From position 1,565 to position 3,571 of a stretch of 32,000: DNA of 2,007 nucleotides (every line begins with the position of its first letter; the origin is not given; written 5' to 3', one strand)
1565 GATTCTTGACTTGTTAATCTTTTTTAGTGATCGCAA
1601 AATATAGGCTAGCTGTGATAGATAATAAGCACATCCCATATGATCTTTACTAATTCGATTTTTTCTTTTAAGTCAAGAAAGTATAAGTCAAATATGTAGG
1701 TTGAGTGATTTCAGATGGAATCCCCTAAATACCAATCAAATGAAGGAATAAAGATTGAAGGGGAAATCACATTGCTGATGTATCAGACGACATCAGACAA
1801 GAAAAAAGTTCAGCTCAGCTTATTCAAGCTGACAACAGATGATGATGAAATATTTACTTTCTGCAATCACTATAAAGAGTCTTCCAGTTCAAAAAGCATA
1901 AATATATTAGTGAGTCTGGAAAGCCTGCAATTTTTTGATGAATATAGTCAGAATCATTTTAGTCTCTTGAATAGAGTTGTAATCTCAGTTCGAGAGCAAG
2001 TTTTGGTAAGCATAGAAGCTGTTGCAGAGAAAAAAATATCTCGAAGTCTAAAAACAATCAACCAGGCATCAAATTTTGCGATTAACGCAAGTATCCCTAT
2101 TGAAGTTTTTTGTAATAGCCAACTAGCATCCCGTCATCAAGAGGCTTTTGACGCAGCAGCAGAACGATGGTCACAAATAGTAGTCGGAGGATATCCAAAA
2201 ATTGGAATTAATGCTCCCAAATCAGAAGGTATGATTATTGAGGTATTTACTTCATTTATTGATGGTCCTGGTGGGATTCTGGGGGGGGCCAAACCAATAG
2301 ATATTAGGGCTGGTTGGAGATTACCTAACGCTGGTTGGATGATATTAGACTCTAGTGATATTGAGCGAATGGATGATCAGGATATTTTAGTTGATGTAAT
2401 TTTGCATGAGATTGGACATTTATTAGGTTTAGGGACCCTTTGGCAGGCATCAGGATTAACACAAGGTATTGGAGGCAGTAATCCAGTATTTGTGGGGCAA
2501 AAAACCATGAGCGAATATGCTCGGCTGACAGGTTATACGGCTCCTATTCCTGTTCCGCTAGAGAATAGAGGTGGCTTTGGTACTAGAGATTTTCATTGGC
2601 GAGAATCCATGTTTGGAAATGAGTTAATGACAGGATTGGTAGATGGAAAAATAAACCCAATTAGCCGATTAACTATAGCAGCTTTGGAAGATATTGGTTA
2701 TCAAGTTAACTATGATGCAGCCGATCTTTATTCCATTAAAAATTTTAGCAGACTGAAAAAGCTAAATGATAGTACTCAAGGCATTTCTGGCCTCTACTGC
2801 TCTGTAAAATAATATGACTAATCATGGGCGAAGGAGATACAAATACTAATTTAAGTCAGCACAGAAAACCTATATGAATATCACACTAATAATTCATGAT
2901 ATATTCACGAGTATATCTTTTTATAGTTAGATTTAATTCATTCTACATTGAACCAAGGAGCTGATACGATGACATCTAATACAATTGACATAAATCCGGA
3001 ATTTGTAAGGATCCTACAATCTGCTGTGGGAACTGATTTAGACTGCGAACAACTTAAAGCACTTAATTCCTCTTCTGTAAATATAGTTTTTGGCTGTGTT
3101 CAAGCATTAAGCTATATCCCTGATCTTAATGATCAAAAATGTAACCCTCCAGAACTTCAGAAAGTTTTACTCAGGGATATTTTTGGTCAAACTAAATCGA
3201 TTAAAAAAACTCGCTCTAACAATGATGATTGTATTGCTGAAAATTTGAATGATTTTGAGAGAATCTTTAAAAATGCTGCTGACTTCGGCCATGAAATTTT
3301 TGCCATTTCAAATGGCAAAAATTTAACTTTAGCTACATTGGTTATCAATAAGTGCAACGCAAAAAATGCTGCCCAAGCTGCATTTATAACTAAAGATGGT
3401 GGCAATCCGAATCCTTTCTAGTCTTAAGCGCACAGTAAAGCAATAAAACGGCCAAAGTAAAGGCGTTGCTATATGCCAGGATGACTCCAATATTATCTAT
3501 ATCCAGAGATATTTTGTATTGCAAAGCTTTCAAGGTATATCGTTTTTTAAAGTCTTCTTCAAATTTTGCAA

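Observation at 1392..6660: AT-rich ~5.3-kb block whose right boundary falls inside the FHA-like gene (abrupt codon-usage switch near 6655-6680)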

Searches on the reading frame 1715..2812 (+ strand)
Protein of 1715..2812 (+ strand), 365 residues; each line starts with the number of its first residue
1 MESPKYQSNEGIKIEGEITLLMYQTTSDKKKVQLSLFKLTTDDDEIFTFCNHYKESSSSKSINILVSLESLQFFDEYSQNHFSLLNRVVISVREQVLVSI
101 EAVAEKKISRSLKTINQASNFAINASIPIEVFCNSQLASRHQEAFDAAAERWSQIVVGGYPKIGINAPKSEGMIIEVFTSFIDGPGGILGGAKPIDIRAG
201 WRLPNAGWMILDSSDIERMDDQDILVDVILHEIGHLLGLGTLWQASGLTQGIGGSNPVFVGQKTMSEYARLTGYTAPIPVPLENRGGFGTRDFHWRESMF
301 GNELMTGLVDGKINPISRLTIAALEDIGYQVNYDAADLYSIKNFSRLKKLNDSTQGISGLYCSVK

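Call 9: search_protein_families(library=pfam, proteins=[window:1715-2812:+], max_evalue=0.01)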
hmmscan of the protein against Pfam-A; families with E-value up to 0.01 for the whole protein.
window:1715-2812:+ (365 aa): 2 families
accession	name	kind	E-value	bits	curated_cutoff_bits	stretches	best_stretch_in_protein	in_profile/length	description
PF01457.22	Peptidase_M8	-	6.1e-10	38.8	21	1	206-338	197-334/529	Leishmanolysin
PF00413.30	Peptidase_M10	-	0.0025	18.1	24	1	182-240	67-123/159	Matrixin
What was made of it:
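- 1715..2812 (+): Variable cassette gene 1: a leishmanolysin-like (M8) zinc metallopeptidase (HEIGH motif) with an N-terminal 'domain X' and no signal peptide. Pfam PF01457, E=6e-10 (call 9).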

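Call 39: search_protein_families(library=ncbifam, proteins=[window:1715-2812:+], max_evalue=0.01)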
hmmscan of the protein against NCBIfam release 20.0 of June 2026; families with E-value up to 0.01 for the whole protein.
window:1715-2812:+ (365 aa): 0 families

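Call 49: search_solved_structures(query=window:1715-2812:+, max_evalue=1)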
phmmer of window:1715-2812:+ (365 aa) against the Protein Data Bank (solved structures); distinct sequences matched with E-value up to 1: 0.
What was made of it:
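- Tried and rejected: PDB sequence search for the peptidase: no hits (call 49).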

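Call 59: find_homologous_proteins(query=window:1715-2812:+, max_evalue=0.001)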
Query window:1715-2812:+ (365 aa): 130 proteins with E <= 0.001 among 6193 candidates; the best 120 are listed.
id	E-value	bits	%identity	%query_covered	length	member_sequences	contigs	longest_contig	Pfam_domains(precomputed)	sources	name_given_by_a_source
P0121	1.0e-240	816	100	100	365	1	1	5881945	PF01457.23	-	-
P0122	5.5e-210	715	87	100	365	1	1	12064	PF01457.23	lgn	-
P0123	2.2e-118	414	53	100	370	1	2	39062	PF01457.23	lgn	-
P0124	6.1e-81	290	44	96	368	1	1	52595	PF01457.23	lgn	-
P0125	4.1e-70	255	41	96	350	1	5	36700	PF01457.23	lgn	-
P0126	2.3e-63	233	49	62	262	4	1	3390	PF01457.23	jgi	jgi:hypothetical protein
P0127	1.8e-62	230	48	61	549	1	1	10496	PF01457.23,PF01483.28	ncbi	-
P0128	1.6e-61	227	48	62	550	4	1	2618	PF01457.23,PF01483.28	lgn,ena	-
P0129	2.9e-61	226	49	59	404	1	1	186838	PF01457.23,PF01483.28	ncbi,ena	-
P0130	4.8e-61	225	49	61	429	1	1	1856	PF01457.23,PF01483.28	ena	-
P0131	1.5e-60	223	48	61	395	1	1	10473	PF01457.23,PF01483.28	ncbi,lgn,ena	-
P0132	6.0e-60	221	46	65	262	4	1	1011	PF01457.23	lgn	-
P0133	1.3e-59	220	48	60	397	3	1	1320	PF01457.23,PF01483.28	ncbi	-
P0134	3.7e-59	219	50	58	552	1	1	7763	PF01457.23,PF01483.28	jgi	jgi:subtilisin-like proprotein convertase family protein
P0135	4.1e-59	219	46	69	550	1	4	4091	PF01457.23,PF01483.28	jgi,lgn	jgi:subtilisin-like proprotein convertase family protein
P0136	5.9e-59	218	48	59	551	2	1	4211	PF01457.23,PF01483.28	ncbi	-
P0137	6.4e-59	218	46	61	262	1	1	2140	PF01457.23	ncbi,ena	-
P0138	5.1e-58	215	47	59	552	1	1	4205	PF01457.23,PF01483.28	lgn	-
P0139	8.2e-58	214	48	65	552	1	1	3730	PF01457.23,PF01483.28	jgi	jgi:subtilisin-like proprotein convertase family protein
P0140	2.2e-57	213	48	64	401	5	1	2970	PF01457.23,PF01483.28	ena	-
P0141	5.4e-57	212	48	60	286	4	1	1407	PF00413.31,PF01457.23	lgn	-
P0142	8.5e-57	211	43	69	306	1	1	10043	PF01457.23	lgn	-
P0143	2.7e-56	209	46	62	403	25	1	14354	PF01457.23,PF01483.28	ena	-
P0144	4.8e-56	209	48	61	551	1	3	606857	PF01457.23,PF01483.28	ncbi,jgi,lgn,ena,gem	-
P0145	1.1e-55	207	47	58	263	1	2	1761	PF01457.23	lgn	-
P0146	2.0e-55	207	46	62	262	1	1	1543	PF01457.23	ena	-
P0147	4.1e-55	206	45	61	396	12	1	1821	PF01457.23,PF01483.28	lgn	-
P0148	5.2e-55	205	46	58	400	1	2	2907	PF01457.23,PF01483.28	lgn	-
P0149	6.3e-55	205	34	90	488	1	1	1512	PF01457.23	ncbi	ncbi:MAG TPA: leishmanolysin-related zinc metalloendopeptidase, partial [Isosphaeraceae bacterium]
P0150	7.2e-55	205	45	62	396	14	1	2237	PF01457.23,PF01483.28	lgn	-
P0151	1.8e-54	203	41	68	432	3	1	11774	PF01457.23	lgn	-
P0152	2.1e-54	203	47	59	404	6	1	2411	PF01457.23,PF01483.28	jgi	jgi:subtilisin-like proprotein convertase family protein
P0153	3.3e-54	203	44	61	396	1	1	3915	PF01457.23,PF01483.28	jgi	jgi:subtilisin-like proprotein convertase family protein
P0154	4.4e-54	202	46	62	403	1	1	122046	PF01457.23,PF01483.28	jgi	jgi:subtilisin-like proprotein convertase family protein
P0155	9.1e-54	201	48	61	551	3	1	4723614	PF01457.23,PF01483.28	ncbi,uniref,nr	ncbi:hypothetical protein FGM00_12955 [Aggregatimonas sangjinii]|uniref:P/Homo B domain-containing p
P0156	1.7e-53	200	45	61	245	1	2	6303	PF01457.23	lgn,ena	-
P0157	3.5e-53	199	48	58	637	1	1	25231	PF03160.21,PF01457.23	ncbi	-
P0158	4.4e-53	199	48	59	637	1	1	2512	PF03160.21,PF01457.23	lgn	-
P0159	2.5e-52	196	39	92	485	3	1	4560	PF04151.22,PF01457.23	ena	-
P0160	2.5e-51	193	45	61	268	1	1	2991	PF01457.23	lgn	-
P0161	3.3e-51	193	42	67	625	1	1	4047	PF03160.21,PF01457.23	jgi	-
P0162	1.3e-50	191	47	59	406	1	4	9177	PF01457.23,PF01483.28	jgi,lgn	jgi:subtilisin-like proprotein convertase family protein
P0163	2.7e-50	190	47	56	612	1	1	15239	PF04151.22,PF01457.23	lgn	-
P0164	4.7e-50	189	45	58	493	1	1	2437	PF01457.23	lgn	-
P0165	4.8e-50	189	43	64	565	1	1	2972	PF03160.21,PF01457.23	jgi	-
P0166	5.8e-50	189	47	56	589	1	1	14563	PF04151.22,PF01457.23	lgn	-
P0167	2.7e-49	186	49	56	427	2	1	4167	PF04151.22,PF01457.23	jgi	jgi:hypothetical protein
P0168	4.1e-49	186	43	61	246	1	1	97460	PF01457.23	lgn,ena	-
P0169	5.2e-49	185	46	56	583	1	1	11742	PF04151.22,PF01457.23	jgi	jgi:hypothetical protein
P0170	5.4e-49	185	50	48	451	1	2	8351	PF00413.31,PF04151.22,PF01457.23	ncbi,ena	-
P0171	8.2e-49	185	46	56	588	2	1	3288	PF04151.22,PF01457.23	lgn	-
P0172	1.5e-48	184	49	56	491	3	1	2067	PF04151.22,PF18962.8,PF01457.23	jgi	jgi:hypothetical protein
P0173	1.6e-48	184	46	56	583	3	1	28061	PF04151.22,PF01457.23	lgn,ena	-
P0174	4.4e-48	182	47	56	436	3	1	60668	PF01457.23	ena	-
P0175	6.1e-48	182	45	56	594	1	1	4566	PF04151.22,PF01457.23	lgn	-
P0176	8.0e-48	182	45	56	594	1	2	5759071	PF04151.22,PF01457.23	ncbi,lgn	ncbi:MAG: pre-peptidase C-terminal domain-containing protein [Gemmatales bacterium]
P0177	9.4e-48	181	46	56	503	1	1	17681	PF01457.23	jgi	jgi:hypothetical protein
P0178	2.3e-47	180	43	57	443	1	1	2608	PF01457.23,PF00353.26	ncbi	ncbi:MAG: leishmanolysin-related zinc metalloendopeptidase [Cyanobacteria bacterium P01_F01_bin.42]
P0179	3.0e-47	180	40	62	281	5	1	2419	PF01457.23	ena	-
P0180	4.3e-47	179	43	57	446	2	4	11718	PF01457.23,PF00353.26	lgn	-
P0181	6.5e-47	179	45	59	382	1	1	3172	PF01457.23,PF01483.28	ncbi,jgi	-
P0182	7.7e-47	178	41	65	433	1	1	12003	PF08548.18,PF01457.23,PF00353.26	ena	-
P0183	1.2e-46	178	46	56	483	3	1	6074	PF01457.23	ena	-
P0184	4.3e-46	176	44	56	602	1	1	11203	PF04151.22,PF01457.23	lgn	-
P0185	4.7e-46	176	40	62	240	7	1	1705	PF01457.23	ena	-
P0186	5.3e-46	176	43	62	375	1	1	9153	PF01457.23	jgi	jgi:hypothetical protein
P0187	9.9e-46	175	43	59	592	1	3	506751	PF02369.23,PF01457.23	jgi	jgi:hypothetical protein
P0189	2.1e-45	174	44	58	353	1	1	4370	PF01457.23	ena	-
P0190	4.3e-44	169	44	55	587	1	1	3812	PF04151.22,PF18962.8,PF01457.23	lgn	-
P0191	4.5e-44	169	45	56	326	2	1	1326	PF01457.23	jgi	jgi:hypothetical protein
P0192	8.9e-44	168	44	57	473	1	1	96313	PF01457.23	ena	-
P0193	1.3e-43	168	43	62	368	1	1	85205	PF01457.23,PF07483.17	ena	-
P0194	4.2e-43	166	40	68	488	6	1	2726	PF02369.23,PF01457.23,PF02368.25,PF26918.1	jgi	-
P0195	8.1e-43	165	40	60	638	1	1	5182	PF01457.23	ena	-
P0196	1.6e-42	164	36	72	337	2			PF01457.23,PF00353.26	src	-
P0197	2.0e-42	164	37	67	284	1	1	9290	PF01457.23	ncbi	ncbi:leishmanolysin-related zinc metalloendopeptidase [Thermodesulfobacteriota bacterium]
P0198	2.1e-42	164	42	65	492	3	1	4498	PF03160.21,PF01457.23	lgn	-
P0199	7.0e-42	162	36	66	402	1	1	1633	PF01457.23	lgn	-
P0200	9.3e-42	162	40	63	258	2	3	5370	PF01457.23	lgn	-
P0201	1.2e-41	161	40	59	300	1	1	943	PF01457.23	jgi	jgi:hypothetical protein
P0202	1.2e-41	161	43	57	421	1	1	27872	PF01457.23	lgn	-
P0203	6.2e-40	156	44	54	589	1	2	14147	PF02369.23,PF01457.23,PF13620.13,PF09134.17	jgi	jgi:hypothetical protein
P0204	1.9e-39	154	44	55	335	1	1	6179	PF01457.23,PF07483.17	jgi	jgi:hypothetical protein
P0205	3.0e-39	153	43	57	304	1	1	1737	PF01457.23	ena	-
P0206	3.8e-39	153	39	62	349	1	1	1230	PF01457.23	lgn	-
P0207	1.0e-38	152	40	56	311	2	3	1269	PF01457.23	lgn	-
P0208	4.7e-38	149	41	59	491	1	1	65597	PF01457.23,PF05345.19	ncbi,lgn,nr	ncbi:MAG TPA: putative Ig domain-containing protein [Longimicrobiales bacterium]|nr:putative Ig doma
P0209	8.9e-38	149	41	55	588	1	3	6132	PF02369.23,PF01457.23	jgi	jgi:hypothetical protein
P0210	3.8e-37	146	39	61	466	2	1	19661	PF17957.8,PF01457.23,PF18998.7,PF09136.17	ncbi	ncbi:MAG: leishmanolysin-related zinc metalloendopeptidase [Deinococcales bacterium]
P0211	9.6e-37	145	48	40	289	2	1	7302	PF01457.23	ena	-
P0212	3.1e-36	143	41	58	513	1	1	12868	PF01457.23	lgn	-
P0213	3.2e-36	143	41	56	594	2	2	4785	PF02369.23,PF01457.23,PF13620.13,PF26198.1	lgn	-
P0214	3.5e-35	140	40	58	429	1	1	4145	PF13715.13,PF01457.23,PF13620.13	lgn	-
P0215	5.0e-35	140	36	60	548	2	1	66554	PF01457.23,PF17210.10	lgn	-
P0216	1.0e-34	138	38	60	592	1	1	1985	PF17789.8,PF02369.23,PF01457.23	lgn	-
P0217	6.1e-34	136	36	66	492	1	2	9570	PF01457.23,PF05345.19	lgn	-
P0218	9.7e-34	135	35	60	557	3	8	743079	PF01457.23,PF13620.13,PF17210.10,PF00041.28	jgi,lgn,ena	jgi:hypothetical protein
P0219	1.1e-31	128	36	62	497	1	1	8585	PF01457.23,PF05345.19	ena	-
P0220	5.1e-30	123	40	51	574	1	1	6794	PF01457.23,PF05345.19,PF00041.28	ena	-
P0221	3.5e-29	120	43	38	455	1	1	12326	PF01457.23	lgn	-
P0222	5.1e-29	120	37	58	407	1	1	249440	PF01457.23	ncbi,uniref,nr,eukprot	ncbi:hypothetical protein FisN_29Lh023 [Fistulifera solaris]|uniref:Leishmanolysin-like peptidase n=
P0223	1.1e-28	119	38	54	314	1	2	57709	PF01457.23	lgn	-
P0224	1.2e-28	119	38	58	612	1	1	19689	PF19193.7,PF00404.25,PF01457.23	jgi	jgi:hypothetical protein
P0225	1.4e-28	118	38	53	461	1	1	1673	PF01457.23,PF05345.19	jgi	jgi:hypothetical protein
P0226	8.8e-28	116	34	66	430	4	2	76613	PF01457.23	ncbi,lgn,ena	-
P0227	1.5e-27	115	38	58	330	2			PF01457.23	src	-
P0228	6.3e-27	113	35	58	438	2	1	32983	PF01457.23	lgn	-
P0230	6.9e-26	109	36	56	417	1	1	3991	PF01457.23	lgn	-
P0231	1.1e-25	109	37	55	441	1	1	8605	PF01457.23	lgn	-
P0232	2.7e-25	108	39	53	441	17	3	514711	PF01457.23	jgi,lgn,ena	-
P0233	4.0e-24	104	35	53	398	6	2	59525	PF01457.23,PF05345.19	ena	-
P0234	3.6e-23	101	36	55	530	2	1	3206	PF02369.23,PF01457.23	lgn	-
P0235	6.3e-21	93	34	53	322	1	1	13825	PF01457.23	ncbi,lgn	-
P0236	1.1e-20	92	35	50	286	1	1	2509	PF01457.23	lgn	-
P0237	2.8e-20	91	36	53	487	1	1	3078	PF03160.21,PF01457.23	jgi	jgi:hypothetical protein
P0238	5.2e-20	90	32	59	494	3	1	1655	PF03160.21,PF01457.23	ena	-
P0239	6.4e-20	90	35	53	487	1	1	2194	PF03160.21,PF01457.23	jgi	jgi:hypothetical protein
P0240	6.4e-20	90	35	53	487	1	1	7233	PF03160.21,PF01457.23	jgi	jgi:hypothetical protein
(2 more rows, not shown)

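Call 60: find_encoding_contigs(protein=P0122, flank=10000, max_places=2)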
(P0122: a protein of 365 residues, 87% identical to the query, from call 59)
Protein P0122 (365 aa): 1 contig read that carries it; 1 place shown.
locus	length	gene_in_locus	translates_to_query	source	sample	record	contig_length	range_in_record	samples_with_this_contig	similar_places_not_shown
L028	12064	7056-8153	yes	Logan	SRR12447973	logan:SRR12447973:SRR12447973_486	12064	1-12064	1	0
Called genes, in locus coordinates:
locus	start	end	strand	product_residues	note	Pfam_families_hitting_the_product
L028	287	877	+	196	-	PF04525:LOR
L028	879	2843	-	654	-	PF14516:AAA_35 (faint)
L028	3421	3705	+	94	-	-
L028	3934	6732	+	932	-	PF05860:TPS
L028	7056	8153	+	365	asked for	PF01457:Peptidase_M8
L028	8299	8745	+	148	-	-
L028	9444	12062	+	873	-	?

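Call 81: search_protein_families(library=padloc, proteins=[window:1715-2812:+], max_evalue=0.01)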
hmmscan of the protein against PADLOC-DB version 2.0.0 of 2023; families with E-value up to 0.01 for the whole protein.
window:1715-2812:+ (365 aa): 0 families

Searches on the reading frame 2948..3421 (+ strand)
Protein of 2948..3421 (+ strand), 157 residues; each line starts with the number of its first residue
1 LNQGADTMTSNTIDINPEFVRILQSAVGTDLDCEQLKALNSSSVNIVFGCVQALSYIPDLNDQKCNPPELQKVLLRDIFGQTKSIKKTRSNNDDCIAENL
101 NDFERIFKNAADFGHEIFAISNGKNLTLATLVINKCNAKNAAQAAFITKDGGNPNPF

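Call 9: search_protein_families(library=pfam, proteins=[window:2948-3421:+], max_evalue=0.01)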
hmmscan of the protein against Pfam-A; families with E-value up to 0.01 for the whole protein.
window:2948-3421:+ (157 aa): 1 family
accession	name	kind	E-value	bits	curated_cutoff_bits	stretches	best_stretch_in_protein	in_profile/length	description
PF06878.16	Pkip-1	-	0.0038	17.8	25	1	34-138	50-152/163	Pkip-1 protein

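Call 39: search_protein_families(library=ncbifam, proteins=[window:2948-3421:+], max_evalue=0.01)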
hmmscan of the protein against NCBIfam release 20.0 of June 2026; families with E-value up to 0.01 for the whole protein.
window:2948-3421:+ (157 aa): 0 families

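Call 66: find_homologous_proteins(query=window:2948-3421:+, max_evalue=0.01)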
Query window:2948-3421:+ (157 aa): 3 proteins with E <= 0.01 among 26 candidates.
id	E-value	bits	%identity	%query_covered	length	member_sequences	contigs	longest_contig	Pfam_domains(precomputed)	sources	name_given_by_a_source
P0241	2.5e-93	327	100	96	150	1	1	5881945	-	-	-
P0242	1.2e-39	153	58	86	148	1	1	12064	-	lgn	-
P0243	3.8e-35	139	52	88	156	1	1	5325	-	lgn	-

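Call 72: predict_structure(alignment_id=A1)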
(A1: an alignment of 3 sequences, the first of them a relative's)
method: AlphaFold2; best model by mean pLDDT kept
length: 150 residues; sequences in the alignment: 3
mean_pLDDT: 35.1   pTM: 0.25
mean pLDDT of the five models: 35.1, 34.3, 33.6, 32.1, 30.8
residues with pLDDT >= 90: 0; 70-90: 0; 50-70: 1; < 50: 149
segments of 3 or more residues with pLDDT < 50: 1-110, 112-150
pLDDT, mean of each block of 10 residues (from residue 1): 32 46 37 37 32 38 31 28 28 39 42 40 35 33 31
secondary structure, 60 per line:
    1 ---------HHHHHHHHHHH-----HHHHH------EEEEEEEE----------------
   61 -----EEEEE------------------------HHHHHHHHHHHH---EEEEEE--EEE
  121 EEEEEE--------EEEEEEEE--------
elements in order: H10-20 H26-30 E37-44 E66-70 H95-106 E110-115 E118-126 E135-142
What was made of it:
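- The AlphaFold model of the small protein was unusable (call 72).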

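Call 81: search_protein_families(library=padloc, proteins=[window:2969-3421:+], max_evalue=0.01)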
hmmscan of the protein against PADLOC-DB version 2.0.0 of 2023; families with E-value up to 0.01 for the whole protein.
window:2969-3421:+ (150 aa): 0 families

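Call 87: search_protein_representatives(alignment_id=A1)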
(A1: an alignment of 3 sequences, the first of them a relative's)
Query: 3 sequences, 151 profile positions. Proteins with E-value up to 0.001 (for the whole library): 10; up to 1e-10: 4; up to 1e-30: 2. The best 10 are listed.
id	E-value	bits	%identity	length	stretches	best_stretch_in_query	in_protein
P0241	1.9e-76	270.9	-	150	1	1-151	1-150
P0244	7.8e-40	152.1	-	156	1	5-148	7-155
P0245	4.0e-27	110.8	-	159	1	3-148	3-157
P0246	7.8e-15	70.9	-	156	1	5-149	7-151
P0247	1.3e-08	50.7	-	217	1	6-144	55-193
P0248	6.6e-08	48.4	-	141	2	92-135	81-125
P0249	7.4e-06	41.8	-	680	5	22-52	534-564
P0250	1.8e-05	40.5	-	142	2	91-133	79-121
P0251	3.8e-04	36.2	-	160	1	3-133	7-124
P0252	7.7e-04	35.2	-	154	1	4-135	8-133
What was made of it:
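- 2969..3421 (+): Variable cassette gene 2 (orf157; 150 aa from the ATG at 2969). It is a stand-alone paralogue of the peptidase's N-terminal domain X. The family is tiny: 3 hits in 5.8 billion proteins (call 66) and 10 representatives in 1.84 billion (call 87).
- The family is lineage-restricted and fast-evolving (calls 66, 87).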
